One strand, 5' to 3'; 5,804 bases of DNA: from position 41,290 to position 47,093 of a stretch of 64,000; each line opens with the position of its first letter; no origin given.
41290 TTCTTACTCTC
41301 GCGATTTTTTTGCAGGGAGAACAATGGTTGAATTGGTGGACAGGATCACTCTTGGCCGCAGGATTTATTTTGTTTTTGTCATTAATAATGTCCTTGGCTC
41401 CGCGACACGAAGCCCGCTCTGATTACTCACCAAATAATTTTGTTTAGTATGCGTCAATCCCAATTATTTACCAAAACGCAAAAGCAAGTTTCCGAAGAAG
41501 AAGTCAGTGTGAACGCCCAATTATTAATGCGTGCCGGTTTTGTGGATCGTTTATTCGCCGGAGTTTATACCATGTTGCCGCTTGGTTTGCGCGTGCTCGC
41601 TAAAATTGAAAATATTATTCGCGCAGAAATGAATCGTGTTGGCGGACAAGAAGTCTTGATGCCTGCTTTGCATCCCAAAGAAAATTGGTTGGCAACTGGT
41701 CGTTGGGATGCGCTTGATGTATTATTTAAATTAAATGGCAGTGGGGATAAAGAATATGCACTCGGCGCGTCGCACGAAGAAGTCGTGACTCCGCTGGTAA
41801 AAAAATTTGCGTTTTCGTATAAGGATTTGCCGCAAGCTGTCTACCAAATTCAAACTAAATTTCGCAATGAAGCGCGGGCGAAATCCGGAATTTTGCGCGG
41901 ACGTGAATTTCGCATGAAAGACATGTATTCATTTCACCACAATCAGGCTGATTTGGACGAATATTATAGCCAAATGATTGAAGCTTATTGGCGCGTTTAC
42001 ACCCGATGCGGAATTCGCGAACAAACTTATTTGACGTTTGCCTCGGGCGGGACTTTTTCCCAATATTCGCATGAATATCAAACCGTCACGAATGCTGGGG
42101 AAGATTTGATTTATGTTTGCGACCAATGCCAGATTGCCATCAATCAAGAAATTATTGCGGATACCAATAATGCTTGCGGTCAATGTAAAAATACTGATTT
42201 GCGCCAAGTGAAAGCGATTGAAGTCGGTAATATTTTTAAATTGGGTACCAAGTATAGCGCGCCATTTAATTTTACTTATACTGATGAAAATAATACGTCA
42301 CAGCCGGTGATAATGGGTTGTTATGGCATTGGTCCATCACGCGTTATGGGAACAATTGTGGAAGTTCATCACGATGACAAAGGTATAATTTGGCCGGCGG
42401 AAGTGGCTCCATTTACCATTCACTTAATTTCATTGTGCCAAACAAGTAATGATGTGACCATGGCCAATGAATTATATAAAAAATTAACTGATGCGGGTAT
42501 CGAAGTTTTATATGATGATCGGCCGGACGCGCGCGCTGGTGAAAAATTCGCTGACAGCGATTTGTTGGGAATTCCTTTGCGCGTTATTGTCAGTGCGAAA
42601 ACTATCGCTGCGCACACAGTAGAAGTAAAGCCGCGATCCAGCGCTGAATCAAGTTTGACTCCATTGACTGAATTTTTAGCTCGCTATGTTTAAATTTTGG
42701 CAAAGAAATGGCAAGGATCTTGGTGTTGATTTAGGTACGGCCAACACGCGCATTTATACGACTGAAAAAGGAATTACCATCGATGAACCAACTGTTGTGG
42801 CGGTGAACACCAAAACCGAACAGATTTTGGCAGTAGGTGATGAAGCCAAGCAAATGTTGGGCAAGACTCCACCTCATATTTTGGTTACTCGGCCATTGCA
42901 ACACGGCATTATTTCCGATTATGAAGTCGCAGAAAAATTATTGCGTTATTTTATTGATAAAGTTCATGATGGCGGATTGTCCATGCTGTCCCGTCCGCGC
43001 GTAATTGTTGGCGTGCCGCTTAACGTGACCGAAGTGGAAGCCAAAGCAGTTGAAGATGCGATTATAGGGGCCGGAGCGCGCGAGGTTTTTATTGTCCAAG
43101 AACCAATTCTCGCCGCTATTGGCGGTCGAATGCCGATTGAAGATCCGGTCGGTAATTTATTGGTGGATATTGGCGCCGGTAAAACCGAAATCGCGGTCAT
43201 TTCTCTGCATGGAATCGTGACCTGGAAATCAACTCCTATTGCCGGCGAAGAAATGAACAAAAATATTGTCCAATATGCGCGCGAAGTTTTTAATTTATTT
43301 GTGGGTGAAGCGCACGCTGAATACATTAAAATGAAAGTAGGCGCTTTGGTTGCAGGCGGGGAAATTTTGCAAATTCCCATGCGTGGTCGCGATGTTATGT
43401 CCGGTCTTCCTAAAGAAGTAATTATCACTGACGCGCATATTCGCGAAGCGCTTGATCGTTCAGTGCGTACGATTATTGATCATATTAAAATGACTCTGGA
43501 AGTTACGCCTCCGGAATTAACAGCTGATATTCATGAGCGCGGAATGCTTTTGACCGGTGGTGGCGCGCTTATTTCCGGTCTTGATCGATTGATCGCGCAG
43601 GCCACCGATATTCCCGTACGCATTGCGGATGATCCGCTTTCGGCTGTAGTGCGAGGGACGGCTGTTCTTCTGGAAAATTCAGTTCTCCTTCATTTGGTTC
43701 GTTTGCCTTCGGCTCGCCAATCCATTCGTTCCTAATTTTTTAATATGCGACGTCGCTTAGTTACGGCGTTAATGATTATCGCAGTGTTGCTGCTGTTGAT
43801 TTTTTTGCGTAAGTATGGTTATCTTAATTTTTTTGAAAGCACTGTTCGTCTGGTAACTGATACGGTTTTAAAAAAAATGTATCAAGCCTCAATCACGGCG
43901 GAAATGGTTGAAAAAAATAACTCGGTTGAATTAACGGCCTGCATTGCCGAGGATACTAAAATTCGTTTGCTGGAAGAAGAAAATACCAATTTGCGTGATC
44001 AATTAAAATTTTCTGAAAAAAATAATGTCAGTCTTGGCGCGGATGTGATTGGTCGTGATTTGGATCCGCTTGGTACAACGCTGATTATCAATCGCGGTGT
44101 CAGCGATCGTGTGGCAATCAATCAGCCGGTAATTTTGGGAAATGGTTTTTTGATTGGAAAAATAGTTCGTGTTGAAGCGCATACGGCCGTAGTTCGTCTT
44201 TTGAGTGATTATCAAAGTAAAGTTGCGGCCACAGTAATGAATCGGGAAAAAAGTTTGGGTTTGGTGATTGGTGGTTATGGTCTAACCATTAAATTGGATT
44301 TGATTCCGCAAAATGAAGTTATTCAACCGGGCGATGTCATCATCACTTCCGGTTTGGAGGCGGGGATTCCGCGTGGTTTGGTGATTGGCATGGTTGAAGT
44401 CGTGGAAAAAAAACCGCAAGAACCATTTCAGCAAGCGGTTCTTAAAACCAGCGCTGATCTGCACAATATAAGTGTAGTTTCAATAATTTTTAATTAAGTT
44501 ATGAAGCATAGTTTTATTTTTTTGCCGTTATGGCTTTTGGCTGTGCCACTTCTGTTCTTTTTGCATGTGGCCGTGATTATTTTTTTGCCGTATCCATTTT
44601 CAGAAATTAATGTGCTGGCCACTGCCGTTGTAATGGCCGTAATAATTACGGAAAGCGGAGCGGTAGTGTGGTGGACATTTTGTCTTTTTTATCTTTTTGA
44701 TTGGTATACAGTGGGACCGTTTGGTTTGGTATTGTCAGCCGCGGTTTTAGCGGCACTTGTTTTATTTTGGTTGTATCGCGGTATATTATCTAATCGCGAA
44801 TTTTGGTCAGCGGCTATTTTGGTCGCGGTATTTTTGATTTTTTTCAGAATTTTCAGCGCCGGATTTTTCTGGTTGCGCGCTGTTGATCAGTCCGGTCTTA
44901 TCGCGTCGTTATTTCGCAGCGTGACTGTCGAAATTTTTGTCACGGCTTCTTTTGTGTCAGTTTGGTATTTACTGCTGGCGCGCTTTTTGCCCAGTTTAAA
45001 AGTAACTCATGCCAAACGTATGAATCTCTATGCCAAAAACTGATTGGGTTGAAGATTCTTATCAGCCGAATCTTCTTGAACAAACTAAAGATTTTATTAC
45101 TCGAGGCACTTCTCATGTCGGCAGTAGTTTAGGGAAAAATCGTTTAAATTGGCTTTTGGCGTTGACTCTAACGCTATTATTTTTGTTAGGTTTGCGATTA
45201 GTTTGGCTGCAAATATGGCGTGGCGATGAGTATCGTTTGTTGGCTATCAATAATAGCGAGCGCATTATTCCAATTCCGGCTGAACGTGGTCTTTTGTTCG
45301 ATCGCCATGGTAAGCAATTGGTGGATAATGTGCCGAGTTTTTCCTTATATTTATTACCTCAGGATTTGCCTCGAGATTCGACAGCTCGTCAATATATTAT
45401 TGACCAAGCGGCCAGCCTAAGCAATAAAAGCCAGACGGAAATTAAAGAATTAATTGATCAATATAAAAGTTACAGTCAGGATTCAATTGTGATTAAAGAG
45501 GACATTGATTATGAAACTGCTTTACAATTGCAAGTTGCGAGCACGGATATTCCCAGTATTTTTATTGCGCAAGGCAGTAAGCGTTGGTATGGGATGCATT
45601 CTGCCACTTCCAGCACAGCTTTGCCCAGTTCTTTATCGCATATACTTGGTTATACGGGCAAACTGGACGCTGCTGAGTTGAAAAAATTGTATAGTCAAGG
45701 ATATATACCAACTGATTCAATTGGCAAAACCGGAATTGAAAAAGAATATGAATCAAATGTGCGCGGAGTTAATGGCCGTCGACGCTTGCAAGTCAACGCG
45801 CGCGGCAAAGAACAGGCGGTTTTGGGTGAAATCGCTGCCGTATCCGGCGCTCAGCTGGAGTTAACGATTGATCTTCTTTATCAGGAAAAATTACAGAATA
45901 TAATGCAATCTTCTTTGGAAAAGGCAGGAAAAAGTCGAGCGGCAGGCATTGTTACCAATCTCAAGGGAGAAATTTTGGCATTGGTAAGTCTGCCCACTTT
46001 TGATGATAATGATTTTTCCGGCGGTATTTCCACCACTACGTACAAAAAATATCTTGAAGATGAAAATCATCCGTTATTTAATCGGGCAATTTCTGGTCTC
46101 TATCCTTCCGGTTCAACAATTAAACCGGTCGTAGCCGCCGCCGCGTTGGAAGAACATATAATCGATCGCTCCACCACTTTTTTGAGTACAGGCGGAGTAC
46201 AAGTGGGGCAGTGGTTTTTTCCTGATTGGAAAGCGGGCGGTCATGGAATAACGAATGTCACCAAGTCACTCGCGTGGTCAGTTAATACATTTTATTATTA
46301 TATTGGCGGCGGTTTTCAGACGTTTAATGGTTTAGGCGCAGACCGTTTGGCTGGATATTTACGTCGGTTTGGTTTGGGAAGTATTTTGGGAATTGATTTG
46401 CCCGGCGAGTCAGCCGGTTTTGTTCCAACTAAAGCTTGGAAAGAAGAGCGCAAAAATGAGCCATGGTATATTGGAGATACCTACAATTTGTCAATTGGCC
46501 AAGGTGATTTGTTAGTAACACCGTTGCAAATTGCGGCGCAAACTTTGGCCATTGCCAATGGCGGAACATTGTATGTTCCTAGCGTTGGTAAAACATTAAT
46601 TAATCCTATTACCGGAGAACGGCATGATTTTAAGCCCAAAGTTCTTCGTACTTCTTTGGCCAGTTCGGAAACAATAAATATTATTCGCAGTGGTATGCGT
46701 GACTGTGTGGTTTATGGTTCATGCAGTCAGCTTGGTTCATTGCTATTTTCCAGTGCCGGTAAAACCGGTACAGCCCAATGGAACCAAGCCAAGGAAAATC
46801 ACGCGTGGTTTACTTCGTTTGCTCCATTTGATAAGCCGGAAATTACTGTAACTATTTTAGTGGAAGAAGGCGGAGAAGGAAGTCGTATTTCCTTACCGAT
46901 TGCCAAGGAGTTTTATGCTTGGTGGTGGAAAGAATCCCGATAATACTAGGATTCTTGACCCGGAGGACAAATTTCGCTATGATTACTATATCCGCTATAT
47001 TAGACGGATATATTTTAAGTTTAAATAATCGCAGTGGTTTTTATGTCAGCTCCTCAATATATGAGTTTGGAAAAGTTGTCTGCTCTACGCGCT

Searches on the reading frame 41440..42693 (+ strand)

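Call 90: search_protein_families(library=pfam, proteins=[window:41440-42693:+], max_evalue=0.000001)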
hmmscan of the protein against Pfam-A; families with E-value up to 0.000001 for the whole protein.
window:41440-42693:+ (417 aa): 2 families
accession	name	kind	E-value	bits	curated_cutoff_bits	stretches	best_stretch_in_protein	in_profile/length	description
PF00587.30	tRNA-synt_2b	-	1.5e-33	116.8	29.3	1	96-310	1-179/179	tRNA synthetase class II core domain (G, H, P, S and T)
PF03129.25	HGTP_anticodon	-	5.3e-15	55.8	21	1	339-413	15-88/94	Anticodon binding domain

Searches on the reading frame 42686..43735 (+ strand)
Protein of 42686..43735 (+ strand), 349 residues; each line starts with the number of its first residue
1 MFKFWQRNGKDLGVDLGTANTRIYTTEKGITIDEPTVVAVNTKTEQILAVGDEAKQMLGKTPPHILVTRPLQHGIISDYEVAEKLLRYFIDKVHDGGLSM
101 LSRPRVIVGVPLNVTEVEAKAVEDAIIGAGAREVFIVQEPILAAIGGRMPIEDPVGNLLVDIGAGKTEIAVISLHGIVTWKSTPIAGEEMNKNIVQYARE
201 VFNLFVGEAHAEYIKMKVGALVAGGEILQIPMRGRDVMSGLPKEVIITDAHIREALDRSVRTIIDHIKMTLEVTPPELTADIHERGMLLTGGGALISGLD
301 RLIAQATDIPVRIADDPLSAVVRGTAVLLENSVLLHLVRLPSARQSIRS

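Call 91: search_protein_families(library=pfam, proteins=[window:42686-43735:+], max_evalue=0.000001)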
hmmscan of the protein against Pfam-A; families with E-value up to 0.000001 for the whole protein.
window:42686-43735:+ (349 aa): 3 families
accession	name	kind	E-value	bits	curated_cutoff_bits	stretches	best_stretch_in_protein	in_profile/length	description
PF06723.19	MreB_Mbl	-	1.3e-122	409.2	27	1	10-332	2-322/327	MreB/Mbl protein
PF00022.25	Actin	-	2.3e-11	43.4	27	1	14-199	9-188/410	Actin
PF14450.12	FtsA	-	2.5e-11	44.4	31.8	1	159-316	2-112/127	Cell division protein FtsA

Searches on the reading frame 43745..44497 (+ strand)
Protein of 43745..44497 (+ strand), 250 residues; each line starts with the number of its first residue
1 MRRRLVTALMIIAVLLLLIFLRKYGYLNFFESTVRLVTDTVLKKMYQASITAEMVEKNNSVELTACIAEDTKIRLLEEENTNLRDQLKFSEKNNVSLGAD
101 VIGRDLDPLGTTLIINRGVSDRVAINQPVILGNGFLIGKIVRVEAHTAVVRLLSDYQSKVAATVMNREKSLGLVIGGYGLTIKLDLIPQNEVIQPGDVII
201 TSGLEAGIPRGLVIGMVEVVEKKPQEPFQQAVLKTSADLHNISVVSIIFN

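Call 91: search_protein_families(library=pfam, proteins=[window:43745-44497:+], max_evalue=0.000001)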
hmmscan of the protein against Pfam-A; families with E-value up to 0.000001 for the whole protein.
window:43745-44497:+ (250 aa): 1 family
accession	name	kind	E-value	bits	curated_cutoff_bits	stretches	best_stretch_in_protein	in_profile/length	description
PF04085.20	MreC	-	2.2e-34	118.8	28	1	101-248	1-146/147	Rod shape-determining protein MreC, barrel core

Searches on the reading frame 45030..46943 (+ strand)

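Call 91: search_protein_families(library=pfam, proteins=[window:45030-46943:+], max_evalue=0.000001)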
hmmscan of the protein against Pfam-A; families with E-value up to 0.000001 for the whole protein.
window:45030-46943:+ (637 aa): 2 families
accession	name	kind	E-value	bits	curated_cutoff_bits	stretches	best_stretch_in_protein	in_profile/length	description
PF00905.27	Transpeptidase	-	8.7e-54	183.2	22.1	1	309-629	7-298/299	Penicillin binding protein transpeptidase domain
PF03717.20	PBP_dimer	-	7.8e-35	121.3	24.4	1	81-262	1-176/180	Penicillin-binding Protein dimerisation domain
